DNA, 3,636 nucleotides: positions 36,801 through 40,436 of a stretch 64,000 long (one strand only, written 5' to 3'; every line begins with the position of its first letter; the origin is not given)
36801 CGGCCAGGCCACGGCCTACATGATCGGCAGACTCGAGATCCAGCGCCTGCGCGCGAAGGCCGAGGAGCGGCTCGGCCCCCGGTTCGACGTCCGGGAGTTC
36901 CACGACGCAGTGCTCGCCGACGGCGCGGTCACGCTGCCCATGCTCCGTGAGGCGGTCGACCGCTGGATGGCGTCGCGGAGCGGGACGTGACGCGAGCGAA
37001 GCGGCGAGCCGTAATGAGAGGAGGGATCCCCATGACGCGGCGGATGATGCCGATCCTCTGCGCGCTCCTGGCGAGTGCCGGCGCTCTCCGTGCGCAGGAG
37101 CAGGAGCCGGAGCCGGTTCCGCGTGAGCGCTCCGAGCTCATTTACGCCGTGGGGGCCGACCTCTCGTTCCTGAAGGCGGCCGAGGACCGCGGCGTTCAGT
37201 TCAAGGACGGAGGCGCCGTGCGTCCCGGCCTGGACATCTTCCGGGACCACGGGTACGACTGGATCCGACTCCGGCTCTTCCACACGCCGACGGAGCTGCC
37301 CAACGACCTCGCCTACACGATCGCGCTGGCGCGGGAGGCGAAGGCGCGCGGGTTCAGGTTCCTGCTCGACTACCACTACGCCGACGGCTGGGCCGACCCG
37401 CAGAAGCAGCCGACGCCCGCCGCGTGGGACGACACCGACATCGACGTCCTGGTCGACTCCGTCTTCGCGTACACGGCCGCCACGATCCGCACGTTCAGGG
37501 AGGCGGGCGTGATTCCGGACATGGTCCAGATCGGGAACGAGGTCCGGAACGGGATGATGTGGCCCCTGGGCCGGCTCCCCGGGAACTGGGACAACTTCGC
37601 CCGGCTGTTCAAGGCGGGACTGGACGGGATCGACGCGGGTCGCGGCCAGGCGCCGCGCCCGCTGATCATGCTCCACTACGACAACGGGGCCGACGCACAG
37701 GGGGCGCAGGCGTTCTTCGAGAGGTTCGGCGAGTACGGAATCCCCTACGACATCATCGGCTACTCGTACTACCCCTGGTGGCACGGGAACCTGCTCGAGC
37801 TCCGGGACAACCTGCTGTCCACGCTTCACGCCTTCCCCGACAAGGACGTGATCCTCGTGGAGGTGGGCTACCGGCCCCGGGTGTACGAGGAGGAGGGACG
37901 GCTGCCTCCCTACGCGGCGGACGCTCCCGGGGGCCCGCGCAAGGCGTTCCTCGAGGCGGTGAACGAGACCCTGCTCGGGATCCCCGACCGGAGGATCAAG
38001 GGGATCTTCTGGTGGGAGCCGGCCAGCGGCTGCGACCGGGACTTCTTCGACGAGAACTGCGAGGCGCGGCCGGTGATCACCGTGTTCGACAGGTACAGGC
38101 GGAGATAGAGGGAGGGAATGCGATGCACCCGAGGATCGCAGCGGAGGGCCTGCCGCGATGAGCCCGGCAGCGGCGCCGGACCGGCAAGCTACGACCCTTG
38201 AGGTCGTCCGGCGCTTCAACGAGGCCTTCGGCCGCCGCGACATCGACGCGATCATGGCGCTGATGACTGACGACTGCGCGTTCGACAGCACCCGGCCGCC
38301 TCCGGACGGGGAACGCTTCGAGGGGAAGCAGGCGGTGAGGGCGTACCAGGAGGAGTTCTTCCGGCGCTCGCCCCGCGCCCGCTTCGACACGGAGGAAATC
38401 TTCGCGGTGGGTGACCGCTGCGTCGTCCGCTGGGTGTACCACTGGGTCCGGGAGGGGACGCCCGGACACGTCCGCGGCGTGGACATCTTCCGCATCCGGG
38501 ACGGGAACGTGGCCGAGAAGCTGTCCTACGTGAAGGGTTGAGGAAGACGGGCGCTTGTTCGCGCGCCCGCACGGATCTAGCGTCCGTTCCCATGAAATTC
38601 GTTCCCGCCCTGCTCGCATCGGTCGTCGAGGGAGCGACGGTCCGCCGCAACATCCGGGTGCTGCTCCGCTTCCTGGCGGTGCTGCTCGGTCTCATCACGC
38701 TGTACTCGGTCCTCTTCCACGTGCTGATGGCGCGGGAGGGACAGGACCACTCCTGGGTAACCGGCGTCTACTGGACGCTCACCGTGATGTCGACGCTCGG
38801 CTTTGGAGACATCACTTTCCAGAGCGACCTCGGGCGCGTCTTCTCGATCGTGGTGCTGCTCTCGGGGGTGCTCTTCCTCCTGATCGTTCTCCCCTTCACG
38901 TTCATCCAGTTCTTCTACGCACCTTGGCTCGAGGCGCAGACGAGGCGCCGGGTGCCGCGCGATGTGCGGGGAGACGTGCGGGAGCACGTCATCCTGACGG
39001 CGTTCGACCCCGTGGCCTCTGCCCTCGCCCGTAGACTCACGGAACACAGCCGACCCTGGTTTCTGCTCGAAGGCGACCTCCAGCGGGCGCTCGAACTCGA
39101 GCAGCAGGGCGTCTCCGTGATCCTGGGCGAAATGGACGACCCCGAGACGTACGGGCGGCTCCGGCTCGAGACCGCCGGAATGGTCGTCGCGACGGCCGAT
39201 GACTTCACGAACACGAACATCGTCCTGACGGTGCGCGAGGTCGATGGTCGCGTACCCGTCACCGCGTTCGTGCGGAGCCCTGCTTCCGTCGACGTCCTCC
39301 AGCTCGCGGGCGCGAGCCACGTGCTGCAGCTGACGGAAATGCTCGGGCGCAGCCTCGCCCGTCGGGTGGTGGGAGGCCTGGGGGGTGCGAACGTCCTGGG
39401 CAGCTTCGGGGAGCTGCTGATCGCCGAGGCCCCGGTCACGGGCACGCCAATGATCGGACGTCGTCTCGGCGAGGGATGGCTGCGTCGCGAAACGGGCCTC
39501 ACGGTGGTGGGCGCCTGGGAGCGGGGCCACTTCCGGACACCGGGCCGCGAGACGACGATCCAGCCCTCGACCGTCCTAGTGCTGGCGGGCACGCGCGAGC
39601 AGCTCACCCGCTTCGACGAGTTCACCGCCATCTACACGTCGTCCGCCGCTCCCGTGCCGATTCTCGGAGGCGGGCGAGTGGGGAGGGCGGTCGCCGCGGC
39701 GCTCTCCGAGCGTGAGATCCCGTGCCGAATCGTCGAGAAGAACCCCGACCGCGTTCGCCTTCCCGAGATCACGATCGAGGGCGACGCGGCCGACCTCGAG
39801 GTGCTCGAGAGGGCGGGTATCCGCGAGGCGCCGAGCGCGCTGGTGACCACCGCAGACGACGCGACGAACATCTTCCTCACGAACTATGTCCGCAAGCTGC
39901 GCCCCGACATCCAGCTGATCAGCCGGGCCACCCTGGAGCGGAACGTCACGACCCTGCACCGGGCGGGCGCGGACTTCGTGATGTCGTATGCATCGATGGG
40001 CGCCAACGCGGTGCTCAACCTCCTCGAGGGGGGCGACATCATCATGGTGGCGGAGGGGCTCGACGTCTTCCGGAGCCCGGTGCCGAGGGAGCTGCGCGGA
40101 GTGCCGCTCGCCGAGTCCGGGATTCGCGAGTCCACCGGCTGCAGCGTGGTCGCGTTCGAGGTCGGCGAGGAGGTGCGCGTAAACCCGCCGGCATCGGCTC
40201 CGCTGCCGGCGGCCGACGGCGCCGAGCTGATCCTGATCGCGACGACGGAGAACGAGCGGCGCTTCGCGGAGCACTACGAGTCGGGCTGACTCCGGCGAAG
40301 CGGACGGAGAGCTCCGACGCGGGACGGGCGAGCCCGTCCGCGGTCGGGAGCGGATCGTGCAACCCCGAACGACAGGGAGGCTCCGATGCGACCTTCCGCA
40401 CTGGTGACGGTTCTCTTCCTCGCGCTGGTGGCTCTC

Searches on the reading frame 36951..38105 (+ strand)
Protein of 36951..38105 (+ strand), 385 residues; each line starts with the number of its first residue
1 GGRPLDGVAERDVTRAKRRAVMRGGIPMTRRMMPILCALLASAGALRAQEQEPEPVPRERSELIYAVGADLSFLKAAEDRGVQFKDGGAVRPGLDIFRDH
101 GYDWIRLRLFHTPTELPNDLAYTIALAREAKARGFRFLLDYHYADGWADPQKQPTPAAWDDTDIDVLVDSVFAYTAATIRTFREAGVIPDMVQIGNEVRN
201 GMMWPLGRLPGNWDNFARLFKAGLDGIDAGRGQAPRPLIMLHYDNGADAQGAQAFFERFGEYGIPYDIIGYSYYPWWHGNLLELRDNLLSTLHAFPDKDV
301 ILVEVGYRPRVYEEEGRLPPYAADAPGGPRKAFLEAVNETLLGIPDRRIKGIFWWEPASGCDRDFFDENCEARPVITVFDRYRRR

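Call 33: search_protein_families(library=pfam, proteins=[window:36951-38105:+], max_evalue=0.001)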
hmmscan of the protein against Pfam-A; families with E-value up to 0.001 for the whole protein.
window:36951-38105:+ (385 aa): 1 family
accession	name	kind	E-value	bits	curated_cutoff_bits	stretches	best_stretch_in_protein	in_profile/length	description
PF07745.19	Glyco_hydro_53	-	8.1e-71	239.2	24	1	67-359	2-305/340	Glycosyl hydrolase family 53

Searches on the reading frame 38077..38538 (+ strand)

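Call 33: search_protein_families(library=pfam, proteins=[window:38077-38538:+], max_evalue=0.001)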
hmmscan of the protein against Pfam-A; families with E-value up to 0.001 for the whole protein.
window:38077-38538:+ (154 aa): 4 families
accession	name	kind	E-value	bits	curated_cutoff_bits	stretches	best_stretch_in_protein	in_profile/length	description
PF12680.13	SnoaL_2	-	3e-23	82.8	27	1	44-147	1-101/102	SnoaL-like domain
PF07366.18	SnoaL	-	7.6e-12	45.6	28.4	1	43-151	3-116/126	SnoaL-like polyketide cyclase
PF14534.12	DUF4440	-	1.5e-09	38.7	25.2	1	42-139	3-99/107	Domain of unknown function (DUF4440)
PF13474.12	SnoaL_3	-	1.2e-06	29.3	22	1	42-141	3-105/121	SnoaL-like domain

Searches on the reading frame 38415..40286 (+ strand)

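Call 33: search_protein_families(library=pfam, proteins=[window:38415-40286:+], max_evalue=0.001)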
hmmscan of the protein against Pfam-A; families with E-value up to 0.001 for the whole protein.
window:38415-40286:+ (624 aa): 3 families
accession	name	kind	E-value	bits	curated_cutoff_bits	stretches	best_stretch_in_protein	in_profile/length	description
PF02254.24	TrkA_N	-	1.8e-40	138.3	23.8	2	416-524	3-115/116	TrkA-N domain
PF02080.26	TrkA_C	-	2.2e-13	50.3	27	1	337-403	2-69/71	TrkA-C domain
PF07885.22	Ion_trans_2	-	2.3e-12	47.1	22.5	1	92-160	4-71/79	Ion channel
